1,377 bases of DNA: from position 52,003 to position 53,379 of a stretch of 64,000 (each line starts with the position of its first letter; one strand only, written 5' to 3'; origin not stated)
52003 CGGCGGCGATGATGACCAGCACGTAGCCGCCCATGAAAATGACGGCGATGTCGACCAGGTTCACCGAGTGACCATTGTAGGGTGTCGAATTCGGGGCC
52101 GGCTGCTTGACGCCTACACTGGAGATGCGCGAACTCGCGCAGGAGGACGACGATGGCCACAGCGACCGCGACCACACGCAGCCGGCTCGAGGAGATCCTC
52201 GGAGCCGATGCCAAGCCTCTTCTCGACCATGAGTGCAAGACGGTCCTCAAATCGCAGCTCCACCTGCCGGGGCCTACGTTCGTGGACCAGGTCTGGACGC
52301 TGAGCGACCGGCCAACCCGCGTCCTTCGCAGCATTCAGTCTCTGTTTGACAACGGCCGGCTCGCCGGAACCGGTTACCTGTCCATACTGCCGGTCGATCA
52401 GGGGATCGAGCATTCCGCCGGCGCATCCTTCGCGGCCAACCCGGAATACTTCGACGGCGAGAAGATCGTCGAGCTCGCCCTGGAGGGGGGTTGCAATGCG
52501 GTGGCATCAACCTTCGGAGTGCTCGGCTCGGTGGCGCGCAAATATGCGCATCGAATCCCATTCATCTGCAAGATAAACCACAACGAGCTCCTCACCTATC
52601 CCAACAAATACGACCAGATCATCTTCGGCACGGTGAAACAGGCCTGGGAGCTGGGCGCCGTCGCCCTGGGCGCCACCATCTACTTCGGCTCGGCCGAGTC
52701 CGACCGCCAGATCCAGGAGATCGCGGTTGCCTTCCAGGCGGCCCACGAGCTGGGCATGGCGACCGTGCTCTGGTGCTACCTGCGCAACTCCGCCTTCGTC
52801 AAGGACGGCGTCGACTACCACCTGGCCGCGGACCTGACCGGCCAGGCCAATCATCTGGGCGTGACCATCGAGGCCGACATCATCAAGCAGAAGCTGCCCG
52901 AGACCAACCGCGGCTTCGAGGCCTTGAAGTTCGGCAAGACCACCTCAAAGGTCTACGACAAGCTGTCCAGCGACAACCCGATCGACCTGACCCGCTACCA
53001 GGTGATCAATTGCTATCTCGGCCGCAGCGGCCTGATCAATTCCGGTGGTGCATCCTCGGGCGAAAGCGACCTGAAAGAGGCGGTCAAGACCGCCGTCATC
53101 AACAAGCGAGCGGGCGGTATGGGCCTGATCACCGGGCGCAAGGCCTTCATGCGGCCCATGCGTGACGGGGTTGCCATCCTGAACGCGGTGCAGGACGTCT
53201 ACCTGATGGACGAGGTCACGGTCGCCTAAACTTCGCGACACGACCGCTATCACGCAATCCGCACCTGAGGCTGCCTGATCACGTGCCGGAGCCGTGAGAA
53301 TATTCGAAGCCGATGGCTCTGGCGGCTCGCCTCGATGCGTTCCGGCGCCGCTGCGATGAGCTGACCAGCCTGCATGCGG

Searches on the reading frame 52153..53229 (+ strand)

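Call 3: search_protein_families(library=pfam, proteins=[window:52153-53229:+])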
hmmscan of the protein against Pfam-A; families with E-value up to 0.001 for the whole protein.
window:52153-53229:+ (358 aa): 1 family
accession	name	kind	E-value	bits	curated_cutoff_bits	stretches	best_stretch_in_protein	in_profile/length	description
PF01791.15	DeoC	-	4.9e-59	200.2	23.8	1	77-333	2-228/229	DeoC/LacD family aldolase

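Call 4: search_protein_families(library=ncbifam, proteins=[window:52153-53229:+])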
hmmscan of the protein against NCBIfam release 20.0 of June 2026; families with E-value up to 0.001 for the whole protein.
window:52153-53229:+ (358 aa): 8 families
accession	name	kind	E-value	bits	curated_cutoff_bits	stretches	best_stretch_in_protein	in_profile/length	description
NF006707.0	PRK09250.1-4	equivalog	1.4e-194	646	327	1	8-358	3-355/355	class I fructose-bisphosphate aldolase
NF006706.0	PRK09250.1-3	equivalog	2.8e-171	569.1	664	1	13-358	5-350/350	class I fructose-bisphosphate aldolase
NF006705.0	PRK09250.1-2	equivalog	5.1e-161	535.3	682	1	12-358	4-349/349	class I fructose-bisphosphate aldolase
NF006704.0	PRK09250.1-1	equivalog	1.8e-58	197.8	277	1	58-350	22-305/308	class I fructose-bisphosphate aldolase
NF005321.0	PRK06852.1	equivalog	9e-22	77.6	420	1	72-261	33-226/308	aldolase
NF005556.0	PRK07226.1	subfamily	2.1e-20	73.2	241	1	75-248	20-181/267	2-amino-3,7-dideoxy-D-threo-hept-6-ulosonate synthase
NF040816.1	Fbpase1_Arch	equivalog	6.7e-17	61.8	430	1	77-226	22-168/271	class I fructose-bisphosphate aldolase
TIGR01949.1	ADH_synth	equivalog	5.1e-14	52.6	299.45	1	69-248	9-175/255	2-amino-3,7-dideoxy-D-threo-hept-6-ulosonate synthase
